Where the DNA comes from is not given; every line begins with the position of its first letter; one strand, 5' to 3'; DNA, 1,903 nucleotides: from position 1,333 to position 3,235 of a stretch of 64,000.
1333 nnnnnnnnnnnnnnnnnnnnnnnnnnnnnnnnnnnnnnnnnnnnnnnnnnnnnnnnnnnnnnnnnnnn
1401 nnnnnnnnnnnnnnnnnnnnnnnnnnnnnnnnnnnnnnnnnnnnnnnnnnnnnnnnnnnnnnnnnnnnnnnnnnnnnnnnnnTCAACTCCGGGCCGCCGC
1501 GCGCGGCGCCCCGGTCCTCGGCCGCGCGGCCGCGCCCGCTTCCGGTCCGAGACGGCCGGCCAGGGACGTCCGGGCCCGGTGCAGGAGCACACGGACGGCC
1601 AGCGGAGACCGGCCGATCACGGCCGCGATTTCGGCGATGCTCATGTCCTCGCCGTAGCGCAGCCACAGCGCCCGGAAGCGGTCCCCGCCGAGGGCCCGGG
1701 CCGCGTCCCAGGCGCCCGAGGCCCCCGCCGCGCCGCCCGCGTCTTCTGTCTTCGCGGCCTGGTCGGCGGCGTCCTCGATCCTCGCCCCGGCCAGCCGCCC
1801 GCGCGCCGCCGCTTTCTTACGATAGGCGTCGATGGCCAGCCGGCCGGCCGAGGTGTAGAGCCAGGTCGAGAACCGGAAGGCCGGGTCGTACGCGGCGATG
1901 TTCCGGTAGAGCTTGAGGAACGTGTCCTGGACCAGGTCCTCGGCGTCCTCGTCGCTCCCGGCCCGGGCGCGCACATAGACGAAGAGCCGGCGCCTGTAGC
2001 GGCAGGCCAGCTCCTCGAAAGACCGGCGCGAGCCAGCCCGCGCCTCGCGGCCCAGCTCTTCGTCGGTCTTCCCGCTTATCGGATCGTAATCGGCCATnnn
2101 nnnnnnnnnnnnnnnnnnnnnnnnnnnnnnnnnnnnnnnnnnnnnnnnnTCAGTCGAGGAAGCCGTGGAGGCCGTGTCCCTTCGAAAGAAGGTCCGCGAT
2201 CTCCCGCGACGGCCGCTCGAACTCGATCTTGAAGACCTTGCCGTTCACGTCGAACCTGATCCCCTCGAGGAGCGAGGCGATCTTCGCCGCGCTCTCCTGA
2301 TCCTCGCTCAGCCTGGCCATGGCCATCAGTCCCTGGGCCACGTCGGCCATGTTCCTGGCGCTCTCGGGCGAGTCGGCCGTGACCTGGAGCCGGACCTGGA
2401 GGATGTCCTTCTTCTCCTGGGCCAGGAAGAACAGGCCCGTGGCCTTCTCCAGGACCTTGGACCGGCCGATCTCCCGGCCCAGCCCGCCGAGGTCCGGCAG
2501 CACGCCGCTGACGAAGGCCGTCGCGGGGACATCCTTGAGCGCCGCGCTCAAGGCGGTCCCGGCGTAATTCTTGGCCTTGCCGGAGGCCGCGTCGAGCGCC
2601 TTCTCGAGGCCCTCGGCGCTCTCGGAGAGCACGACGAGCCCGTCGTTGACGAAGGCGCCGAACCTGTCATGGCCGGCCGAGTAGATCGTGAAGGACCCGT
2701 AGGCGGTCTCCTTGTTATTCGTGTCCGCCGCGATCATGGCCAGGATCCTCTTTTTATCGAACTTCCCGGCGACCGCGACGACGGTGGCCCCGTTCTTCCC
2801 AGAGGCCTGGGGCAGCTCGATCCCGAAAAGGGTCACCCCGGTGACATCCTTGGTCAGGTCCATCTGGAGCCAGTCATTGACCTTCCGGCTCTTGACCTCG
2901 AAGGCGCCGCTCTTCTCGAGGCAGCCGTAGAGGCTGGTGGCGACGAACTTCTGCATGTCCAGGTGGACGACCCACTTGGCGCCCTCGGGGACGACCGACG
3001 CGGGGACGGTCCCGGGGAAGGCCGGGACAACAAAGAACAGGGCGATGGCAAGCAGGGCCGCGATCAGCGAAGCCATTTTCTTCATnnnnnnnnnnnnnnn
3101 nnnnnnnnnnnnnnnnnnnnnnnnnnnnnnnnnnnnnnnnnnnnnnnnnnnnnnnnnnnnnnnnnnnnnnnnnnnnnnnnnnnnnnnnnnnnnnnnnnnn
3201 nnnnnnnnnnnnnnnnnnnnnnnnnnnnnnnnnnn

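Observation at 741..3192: Two near-identical sigmaW-type ECF promoters (TGAAMC-N16-CGTATC) define a small ECF regulon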

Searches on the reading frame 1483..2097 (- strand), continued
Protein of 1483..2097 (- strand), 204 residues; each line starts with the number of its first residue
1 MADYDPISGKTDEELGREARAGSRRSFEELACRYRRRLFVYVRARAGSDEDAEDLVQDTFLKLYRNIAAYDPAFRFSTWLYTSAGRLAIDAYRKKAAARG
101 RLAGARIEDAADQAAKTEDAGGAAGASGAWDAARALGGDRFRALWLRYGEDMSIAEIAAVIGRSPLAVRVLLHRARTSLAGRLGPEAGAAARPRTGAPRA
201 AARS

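Call 29: find_homologous_proteins(query=L047:8351-10429:+, max_evalue=1e-30)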
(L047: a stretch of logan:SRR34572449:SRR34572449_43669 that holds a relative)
Query L047:8351-10429:+ (692 aa): 1356 proteins with E <= 1e-30 among 8000 candidates; the best 120 are listed.
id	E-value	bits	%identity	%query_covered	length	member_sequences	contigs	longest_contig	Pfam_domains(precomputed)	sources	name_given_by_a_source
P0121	0.0e+0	1570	100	100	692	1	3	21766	PF00246.30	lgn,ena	-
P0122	0.0e+0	1521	96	100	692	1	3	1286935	PF00246.30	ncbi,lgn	ncbi:MAG: M14 family zinc carboxypeptidase [Acidobacteriota bacterium]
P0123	0.0e+0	1423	89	100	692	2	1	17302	PF00246.30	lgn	-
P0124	0.0e+0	1299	83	100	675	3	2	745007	PF00246.30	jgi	-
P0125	0.0e+0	1297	83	100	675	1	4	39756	PF00246.30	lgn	-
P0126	0.0e+0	1296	80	100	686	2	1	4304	PF00246.30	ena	-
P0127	0.0e+0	1293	82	100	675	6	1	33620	PF00246.30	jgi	jgi:hypothetical protein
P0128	0.0e+0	1292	82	100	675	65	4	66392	PF00246.30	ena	-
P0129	0.0e+0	1287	81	100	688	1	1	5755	PF00246.30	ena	-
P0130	0.0e+0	1286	82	100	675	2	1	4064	PF00246.30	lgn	-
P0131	0.0e+0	1284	79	100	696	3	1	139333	PF00246.30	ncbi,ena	-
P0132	0.0e+0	1284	81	100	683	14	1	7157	PF00246.30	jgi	jgi:hypothetical protein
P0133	0.0e+0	1283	80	100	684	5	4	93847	PF00246.30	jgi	-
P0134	0.0e+0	1281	80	100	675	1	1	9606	PF00246.30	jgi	jgi:hypothetical protein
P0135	0.0e+0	1278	81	100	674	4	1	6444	PF00246.30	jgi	jgi:hypothetical protein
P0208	0.0e+0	1207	75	100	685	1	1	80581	PF00246.30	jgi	-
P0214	0.0e+0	1186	73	100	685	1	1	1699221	PF00246.30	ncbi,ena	-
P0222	0.0e+0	1154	75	95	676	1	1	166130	PF00246.30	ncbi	-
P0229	0.0e+0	1131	73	94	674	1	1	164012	PF00246.30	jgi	jgi:hypothetical protein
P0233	0.0e+0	1120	72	95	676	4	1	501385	PF00246.30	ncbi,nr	ncbi:MAG: M14 family metallopeptidase [Acidobacteriota bacterium]|nr:M14 family metallopeptidase [Ac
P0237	0.0e+0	1112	73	94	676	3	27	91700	PF00246.30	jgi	jgi:hypothetical protein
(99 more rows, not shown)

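Call 30: find_encoding_contigs(protein=P0122, flank=10000, max_places=1)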
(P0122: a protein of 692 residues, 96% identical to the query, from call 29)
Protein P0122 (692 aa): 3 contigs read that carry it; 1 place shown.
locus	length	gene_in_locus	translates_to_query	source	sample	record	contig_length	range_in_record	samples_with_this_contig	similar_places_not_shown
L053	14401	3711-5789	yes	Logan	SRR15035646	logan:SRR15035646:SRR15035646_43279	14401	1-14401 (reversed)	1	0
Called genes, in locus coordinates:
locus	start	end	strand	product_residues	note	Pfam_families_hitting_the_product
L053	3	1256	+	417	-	?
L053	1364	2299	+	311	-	-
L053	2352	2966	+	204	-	PF04542:Sigma70_r2, PF08281:Sigma70_r4_2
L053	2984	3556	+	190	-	-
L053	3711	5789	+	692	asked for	PF00246:Peptidase_M14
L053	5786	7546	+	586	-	PF00246:Peptidase_M14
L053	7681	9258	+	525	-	PF13084:DUF3943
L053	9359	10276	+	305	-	PF01544:CorA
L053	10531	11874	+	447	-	PF02321:OEP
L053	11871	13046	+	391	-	PF25917:BSH_RND, PF25919:BSH_CusB, PF25973:BSH_CzcB (weak), PF25954:Beta-barrel_RND_2, PF25989:YknX_C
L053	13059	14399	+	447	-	?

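Call 31: find_encoding_contigs(protein=P0214, flank=8000, max_places=1)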
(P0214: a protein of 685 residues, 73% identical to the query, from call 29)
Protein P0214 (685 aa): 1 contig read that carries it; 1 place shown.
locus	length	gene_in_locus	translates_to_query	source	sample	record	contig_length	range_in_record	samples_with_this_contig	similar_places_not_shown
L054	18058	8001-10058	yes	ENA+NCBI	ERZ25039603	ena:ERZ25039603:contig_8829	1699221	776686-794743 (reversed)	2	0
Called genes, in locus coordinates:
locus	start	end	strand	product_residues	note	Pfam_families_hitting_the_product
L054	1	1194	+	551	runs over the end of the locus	PF00370:FGGY_N, PF02782:FGGY_C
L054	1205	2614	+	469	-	PF12704:MacB_PCD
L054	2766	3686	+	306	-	-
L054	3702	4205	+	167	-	PF04542:Sigma70_r2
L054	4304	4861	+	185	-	-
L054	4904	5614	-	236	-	PF06210:DUF1003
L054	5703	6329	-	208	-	-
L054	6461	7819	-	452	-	PF00557:Peptidase_M24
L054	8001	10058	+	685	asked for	PF00246:Peptidase_M14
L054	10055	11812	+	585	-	PF00246:Peptidase_M14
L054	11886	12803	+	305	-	PF01544:CorA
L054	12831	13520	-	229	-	PF01596:Methyltransf_3, PF13578:Methyltransf_24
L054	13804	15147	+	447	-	PF02321:OEP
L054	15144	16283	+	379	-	PF25917:BSH_RND, PF25919:BSH_CusB (weak), PF25973:BSH_CzcB (weak), PF25954:Beta-barrel_RND_2, PF25989:YknX_C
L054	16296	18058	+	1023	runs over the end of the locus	PF00873:ACR_tran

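Call 32: find_encoding_contigs(protein=P0233, flank=8000, max_places=1)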
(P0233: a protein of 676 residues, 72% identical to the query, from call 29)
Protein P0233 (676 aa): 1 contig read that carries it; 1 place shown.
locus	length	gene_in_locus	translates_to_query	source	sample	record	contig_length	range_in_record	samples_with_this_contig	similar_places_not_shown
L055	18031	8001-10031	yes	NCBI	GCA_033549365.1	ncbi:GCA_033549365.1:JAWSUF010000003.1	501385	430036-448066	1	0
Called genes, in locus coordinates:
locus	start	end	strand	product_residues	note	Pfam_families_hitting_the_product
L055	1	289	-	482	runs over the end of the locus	PF20094:GWxTD_dom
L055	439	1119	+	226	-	PF00392:GntR, PF07729:FCD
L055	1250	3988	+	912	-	PF13620:CarboxypepD_reg, PF13715:CarbopepD_reg_2 (weak), PF25183:OMP_b-brl_4, PF00593:TonB_dep_Rec_b-barrel, PF25183:OMP_b-brl_4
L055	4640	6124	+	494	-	PF26549:Tricorn_N, PF07676:PD40 (weak), PF02129:Peptidase_S15 (faint), PF00326:Peptidase_S9, PF20434:BD-FAE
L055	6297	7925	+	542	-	PF02129:Peptidase_S15, PF08530:PepX_C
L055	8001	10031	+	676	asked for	PF00246:Peptidase_M14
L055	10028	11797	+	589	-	PF00246:Peptidase_M14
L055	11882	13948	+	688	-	PF06452:CBM9_1 (weak), PF19313:DUF5916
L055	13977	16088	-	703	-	PF13089:PP_kinase_N, PF02503:PP_kinase, PF17941:PP_kinase_C_1, PF13091:PLDc_2 (faint), PF13090:PP_kinase_C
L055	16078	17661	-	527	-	PF02541:Ppx-GppA, PF21447:Ppx-GppA_III, PF01966:HD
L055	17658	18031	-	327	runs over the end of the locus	PF00480:ROK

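Call 33: find_encoding_contigs(protein=P0229, flank=8000, max_places=1)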
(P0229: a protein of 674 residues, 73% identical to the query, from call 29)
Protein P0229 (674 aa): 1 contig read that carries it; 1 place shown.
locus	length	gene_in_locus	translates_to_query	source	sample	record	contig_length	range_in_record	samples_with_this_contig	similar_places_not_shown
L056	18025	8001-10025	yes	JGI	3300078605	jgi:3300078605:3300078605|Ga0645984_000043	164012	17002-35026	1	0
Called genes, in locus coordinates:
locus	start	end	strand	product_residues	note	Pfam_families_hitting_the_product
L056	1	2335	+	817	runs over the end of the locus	PF03109:ABC1 (faint), PF00069:Pkinase, PF01636:APH (faint), PF07714:PK_Tyr_Ser-Thr, PF13428:TPR_14 (faint), PF14559:TPR_19 (faint), PF13181:TPR_8 (faint), PF00515:TPR_1 (weak), +7 more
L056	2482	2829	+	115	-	PF08448:PAS_4 (weak)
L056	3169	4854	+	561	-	PF04389:Peptidase_M28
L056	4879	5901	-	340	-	PF04321:RmlD_sub_bind, PF05368:NmrA, PF01073:3Beta_HSD, PF01370:Epimerase, PF13460:NAD_binding_10, PF16363:GDP_Man_Dehyd, PF07993:NAD_binding_4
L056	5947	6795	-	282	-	-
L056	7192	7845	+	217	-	PF19641:DUF6144 (weak)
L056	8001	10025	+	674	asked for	PF00246:Peptidase_M14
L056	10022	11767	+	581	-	PF00246:Peptidase_M14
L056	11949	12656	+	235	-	PF04140:ICMT, PF04191:PEMT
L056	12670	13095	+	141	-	PF00190:Cupin_1 (weak), PF07883:Cupin_2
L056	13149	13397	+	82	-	-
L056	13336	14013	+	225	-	PF07676:PD40 (weak)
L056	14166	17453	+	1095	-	PF26549:Tricorn_N, PF07676:PD40 (weak), PF26549:Tricorn_N, PF26550:Tricorn_2nd, PF07676:PD40 (weak), PF14684:Tricorn_C1, PF14685:PDZ_Tricorn, PF03572:Peptidase_S41, +5 more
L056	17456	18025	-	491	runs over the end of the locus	PF00890:FAD_binding_2 (faint), PF01266:DAO (faint), PF01593:Amino_oxidase, PF07992:Pyr_redox_2 (faint), PF13450:NAD_binding_8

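Call 56: search_solved_structures(query=L053:3711-5789:+, max_evalue=0.01, show_alignments=2)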
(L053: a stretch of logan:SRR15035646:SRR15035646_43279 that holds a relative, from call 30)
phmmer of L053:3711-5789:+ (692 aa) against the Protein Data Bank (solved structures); distinct sequences matched with E-value up to 0.01: 0.

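Call 57: search_solved_structures(query=L053:5786-7546:+, max_evalue=0.01, show_alignments=1)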
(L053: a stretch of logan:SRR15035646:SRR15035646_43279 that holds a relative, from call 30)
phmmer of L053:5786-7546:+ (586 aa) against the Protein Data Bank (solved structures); distinct sequences matched with E-value up to 0.01: 55.
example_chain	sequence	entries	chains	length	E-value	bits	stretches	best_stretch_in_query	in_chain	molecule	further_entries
3mn8_A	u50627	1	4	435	6.2e-14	54.7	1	34-142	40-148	LP15968p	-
1h8l_A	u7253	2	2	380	6.7e-14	54.6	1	43-142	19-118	CARBOXYPEPTIDASE GP180 RESIDUES 503-882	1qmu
1uwy_A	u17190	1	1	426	8e-11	44.4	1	40-142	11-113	CARBOXYPEPTIDASE M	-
1pca_A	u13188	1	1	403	8.7e-11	44.3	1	26-143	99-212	PROCARBOXYPEPTIDASE A PCPA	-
1cbx_A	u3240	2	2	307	1.1e-09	40.7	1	30-142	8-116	CARBOXYPEPTIDASE A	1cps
1hdu_A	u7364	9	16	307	2.9e-09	39.3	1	30-142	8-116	CARBOXYPEPTIDASE A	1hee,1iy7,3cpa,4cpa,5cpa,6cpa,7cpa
1bav_A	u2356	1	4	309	2.9e-09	39.3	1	30-142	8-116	CARBOXYPEPTIDASE A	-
3d4u_A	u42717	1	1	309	3.4e-09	39.1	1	31-146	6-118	Carboxypeptidase B2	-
3dgv_A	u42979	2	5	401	4.6e-09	38.6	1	30-146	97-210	Carboxypeptidase B2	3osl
5mrv_A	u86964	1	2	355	6.2e-09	38.2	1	30-144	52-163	Carboxypeptidase O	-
1dtd_A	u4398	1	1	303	6.3e-09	38.2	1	30-142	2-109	CARBOXYPEPTIDASE A2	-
6i6z_A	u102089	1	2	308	8.3e-09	37.8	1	30-142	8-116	Carboxypeptidase A1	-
2v77_A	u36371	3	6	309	8.4e-09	37.7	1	30-142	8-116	CARBOXYPEPTIDASE A1 | HUMAN CARBOXYPEPTIDASE A1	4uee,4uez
1arl_A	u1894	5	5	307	8.7e-09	37.7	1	30-142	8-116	APO-CARBOXYPEPTIDASE A=ALPHA= (COX) | PROTEIN (CARBOXYPEPTIDASE A) | CARBOXYPEPTIDASE A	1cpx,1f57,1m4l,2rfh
3fju_A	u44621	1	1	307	8.8e-09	37.7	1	30-142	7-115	Carboxypeptidase A1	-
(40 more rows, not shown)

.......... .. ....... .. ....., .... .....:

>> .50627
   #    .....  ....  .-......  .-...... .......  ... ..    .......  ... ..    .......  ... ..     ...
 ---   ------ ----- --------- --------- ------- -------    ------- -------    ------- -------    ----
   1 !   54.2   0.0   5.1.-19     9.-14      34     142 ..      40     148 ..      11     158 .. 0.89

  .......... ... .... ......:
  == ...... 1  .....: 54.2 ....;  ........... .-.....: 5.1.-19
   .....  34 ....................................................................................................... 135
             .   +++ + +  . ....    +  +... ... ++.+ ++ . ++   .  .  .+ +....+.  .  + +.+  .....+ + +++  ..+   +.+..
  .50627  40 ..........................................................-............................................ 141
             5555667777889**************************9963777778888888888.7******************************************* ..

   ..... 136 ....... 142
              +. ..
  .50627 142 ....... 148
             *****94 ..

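Call 69: find_encoding_contigs(protein=P0222, flank=6000, max_places=1)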
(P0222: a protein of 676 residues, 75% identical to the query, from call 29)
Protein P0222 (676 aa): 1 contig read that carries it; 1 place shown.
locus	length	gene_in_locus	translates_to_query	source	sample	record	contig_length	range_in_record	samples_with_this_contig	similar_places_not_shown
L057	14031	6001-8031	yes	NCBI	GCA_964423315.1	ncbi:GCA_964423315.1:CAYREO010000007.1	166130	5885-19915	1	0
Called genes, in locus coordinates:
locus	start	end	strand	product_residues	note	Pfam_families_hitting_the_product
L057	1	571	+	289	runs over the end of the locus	PF01734:Patatin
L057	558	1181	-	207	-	PF08534:Redoxin, PF00578:AhpC-TSA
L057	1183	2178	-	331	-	PF11412:DsbD_N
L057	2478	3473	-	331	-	PF12801:Fer4_5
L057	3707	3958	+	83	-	-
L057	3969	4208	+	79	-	PF10049:DUF2283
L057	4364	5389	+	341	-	PF13384:HTH_23, PF13551:HTH_29 (weak), PF13565:HTH_32, PF13358:DDE_3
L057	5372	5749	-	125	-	PF03783:CsgG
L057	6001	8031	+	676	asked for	PF00246:Peptidase_M14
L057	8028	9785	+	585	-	PF00246:Peptidase_M14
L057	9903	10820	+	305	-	PF01544:CorA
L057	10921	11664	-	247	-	PF01596:Methyltransf_3, PF13578:Methyltransf_24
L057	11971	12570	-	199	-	PF00156:Pribosyltran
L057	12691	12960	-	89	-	-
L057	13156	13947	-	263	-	PF01925:TauE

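Call 70: find_encoding_contigs(protein=P0208, flank=6000, max_places=1)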
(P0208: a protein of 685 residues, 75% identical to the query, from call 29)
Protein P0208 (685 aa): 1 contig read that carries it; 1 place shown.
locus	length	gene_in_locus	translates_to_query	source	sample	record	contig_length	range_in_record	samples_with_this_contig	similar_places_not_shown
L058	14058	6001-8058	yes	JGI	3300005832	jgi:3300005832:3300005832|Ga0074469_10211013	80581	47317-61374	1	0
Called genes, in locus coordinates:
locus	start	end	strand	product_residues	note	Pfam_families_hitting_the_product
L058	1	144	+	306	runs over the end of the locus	-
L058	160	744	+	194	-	PF04542:Sigma70_r2, PF08281:Sigma70_r4_2 (weak)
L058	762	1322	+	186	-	-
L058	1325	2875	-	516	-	PF00515:TPR_1 (faint), PF13181:TPR_8 (faint), PF13414:TPR_11 (faint), PF07719:TPR_2 (weak)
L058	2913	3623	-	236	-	PF06210:DUF1003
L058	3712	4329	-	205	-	-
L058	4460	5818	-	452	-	PF00557:Peptidase_M24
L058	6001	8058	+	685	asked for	PF00246:Peptidase_M14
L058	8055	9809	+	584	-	PF00246:Peptidase_M14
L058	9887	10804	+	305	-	PF01544:CorA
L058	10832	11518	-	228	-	PF01596:Methyltransf_3, PF13578:Methyltransf_24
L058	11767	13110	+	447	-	PF02321:OEP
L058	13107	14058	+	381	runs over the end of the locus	PF25917:BSH_RND, PF25919:BSH_CusB (weak), PF25973:BSH_CzcB (weak), PF25954:Beta-barrel_RND_2, PF25989:YknX_C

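Call 71: find_encoding_contigs(protein=P0237, flank=6000, max_places=1)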
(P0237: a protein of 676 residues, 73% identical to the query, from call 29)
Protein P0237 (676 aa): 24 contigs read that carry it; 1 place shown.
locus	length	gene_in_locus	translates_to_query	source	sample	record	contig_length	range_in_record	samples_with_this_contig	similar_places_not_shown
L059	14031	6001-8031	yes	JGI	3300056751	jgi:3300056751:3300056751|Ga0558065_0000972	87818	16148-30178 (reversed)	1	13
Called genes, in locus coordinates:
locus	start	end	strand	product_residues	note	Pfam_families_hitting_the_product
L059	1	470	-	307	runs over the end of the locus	-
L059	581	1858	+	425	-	PF04413:Glycos_transf_N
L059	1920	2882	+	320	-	PF01551:Peptidase_M23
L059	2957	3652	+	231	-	PF10502:Peptidase_S26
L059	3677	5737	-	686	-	PF00930:DPPIV_N (faint), PF07676:PD40, PF26549:Tricorn_N, PF26550:Tricorn_2nd (weak), PF26549:Tricorn_N (weak), PF20434:BD-FAE, PF00326:Peptidase_S9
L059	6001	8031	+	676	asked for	PF00246:Peptidase_M14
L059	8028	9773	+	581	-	PF00246:Peptidase_M14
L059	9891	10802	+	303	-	PF00005:ABC_tran, PF02463:SMC_N (faint), PF13175:AAA_15 (faint), PF13401:AAA_22 (faint), PF13304:AAA_21, PF13732:DrrA1-3_C (weak)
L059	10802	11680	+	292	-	PF12679:ABC2_membrane_2, PF12730:ABC2_membrane_4 (weak)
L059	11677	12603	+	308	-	PF00005:ABC_tran, PF13304:AAA_21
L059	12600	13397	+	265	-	PF12679:ABC2_membrane_2, PF12730:ABC2_membrane_4, PF10920:DUF2705 (weak)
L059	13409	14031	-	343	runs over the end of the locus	PF11832:DUF3352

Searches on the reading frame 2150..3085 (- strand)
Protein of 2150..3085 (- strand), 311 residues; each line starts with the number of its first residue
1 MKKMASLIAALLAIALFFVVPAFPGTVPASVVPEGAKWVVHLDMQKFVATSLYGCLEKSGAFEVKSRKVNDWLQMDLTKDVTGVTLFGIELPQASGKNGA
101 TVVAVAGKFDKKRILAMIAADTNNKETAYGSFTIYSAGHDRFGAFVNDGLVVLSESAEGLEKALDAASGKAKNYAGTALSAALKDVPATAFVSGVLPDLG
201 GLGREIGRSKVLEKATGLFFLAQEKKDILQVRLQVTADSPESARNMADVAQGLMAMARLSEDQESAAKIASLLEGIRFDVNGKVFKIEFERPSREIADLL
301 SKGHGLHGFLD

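Call 6: search_protein_families(library=pfam, proteins=[window:2150-3085:-], max_evalue=0.01)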
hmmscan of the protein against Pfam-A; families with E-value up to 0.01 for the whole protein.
window:2150-3085:- (311 aa): 1 family
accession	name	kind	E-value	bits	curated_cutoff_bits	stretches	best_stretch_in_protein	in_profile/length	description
PF11832.13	DUF3352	-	0.00029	20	26.8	1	101-186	127-220/536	Protein of unknown function (DUF3352)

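Call 24: search_protein_families(library=ncbifam, proteins=[window:2150-3085:-], max_evalue=0.01)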
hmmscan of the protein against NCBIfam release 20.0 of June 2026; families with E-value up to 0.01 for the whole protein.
window:2150-3085:- (311 aa): 0 families

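Call 48: find_homologous_proteins(query=window:2150-3085:-, max_evalue=0.00001)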
Query window:2150-3085:- (311 aa): 268 proteins with E <= 0.00001 among 7084 candidates; the best 120 are listed.
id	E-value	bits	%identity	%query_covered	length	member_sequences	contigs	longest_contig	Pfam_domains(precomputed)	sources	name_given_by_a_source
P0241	7.8e-195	664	100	100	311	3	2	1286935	-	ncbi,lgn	ncbi:MAG: hypothetical protein ABFD52_11855 [Acidobacteriota bacterium]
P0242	2.6e-164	564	84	100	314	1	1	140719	-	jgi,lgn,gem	-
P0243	5.9e-132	457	68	100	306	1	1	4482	-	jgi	jgi:hypothetical protein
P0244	2.8e-131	455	67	100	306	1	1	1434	-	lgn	-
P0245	3.4e-128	445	66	100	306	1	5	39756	-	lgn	-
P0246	1.4e-126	440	65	100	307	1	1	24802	-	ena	-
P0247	1.5e-126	440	65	100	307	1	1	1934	-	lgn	-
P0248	2.5e-126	439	66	100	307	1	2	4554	-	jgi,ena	-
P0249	3.5e-126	438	64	100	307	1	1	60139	-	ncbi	-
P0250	6.2e-126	438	65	100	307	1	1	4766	-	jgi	jgi:hypothetical protein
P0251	6.3e-126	438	65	100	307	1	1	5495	-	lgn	-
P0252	8.3e-126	437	64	100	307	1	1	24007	-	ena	-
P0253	9.5e-126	437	65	100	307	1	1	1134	-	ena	-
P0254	3.8e-125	435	67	100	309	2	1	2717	-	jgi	-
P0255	1.0e-124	434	65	100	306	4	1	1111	-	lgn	-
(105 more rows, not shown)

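Call 59: predict_structure(alignment_id=A3)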
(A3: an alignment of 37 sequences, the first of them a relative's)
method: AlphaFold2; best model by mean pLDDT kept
length: 311 residues; sequences in the alignment: 37
mean_pLDDT: 63.4   pTM: 0.63
mean pLDDT of the five models: 63.4, 61.4, 52.7, 40.7, 38.1
residues with pLDDT >= 90: 15; 70-90: 123; 50-70: 71; < 50: 102
segments of 3 or more residues with pLDDT < 50: 1-25, 62-72, 95-97, 202-209, 254-283, 289-293, 295-311
pLDDT, mean of each block of 10 residues (from residue 1): 32 32 48 82 77 67 45 65 81 58 84 82 87 83 86 86 90 82 74 68 46 59 70 64 59 47 40 42 50 46 39 31
secondary structure, 60 per line:
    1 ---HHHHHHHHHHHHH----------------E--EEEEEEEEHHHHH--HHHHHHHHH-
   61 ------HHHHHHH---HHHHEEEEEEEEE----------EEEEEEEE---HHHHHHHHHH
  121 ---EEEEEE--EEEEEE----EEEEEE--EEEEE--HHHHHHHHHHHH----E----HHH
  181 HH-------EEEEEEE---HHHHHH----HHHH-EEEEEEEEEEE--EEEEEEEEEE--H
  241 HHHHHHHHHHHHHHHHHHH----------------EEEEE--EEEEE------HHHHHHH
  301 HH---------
elements in order: H4-16 E36-43 H44-48 H51-59 H67-73 H77-80 E81-89 E100-107 H111-120 E124-129 E132-137 E142-147 E150-154 H157-168 H178-182 E190-196 H200-205 H210-213 E215-225 E228-237 H240-259 E276-280 E283-287 H294-302

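Call 74: search_protein_families(library=pfam, alignment_id=A3, max_evalue=0.01)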
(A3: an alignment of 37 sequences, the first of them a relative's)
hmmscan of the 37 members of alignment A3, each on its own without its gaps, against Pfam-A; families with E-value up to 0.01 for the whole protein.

A. member 1, P0241 (311 aa): 1 family
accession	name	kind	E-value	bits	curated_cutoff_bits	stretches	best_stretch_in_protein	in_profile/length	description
PF11832.13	DUF3352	-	0.00029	20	26.8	1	101-186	127-220/536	Protein of unknown function (DUF3352)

B. families by the number of members that match (of 37 scanned): 1 family
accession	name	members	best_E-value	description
PF11832.13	DUF3352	33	1.7e-05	Protein of unknown function (DUF3352)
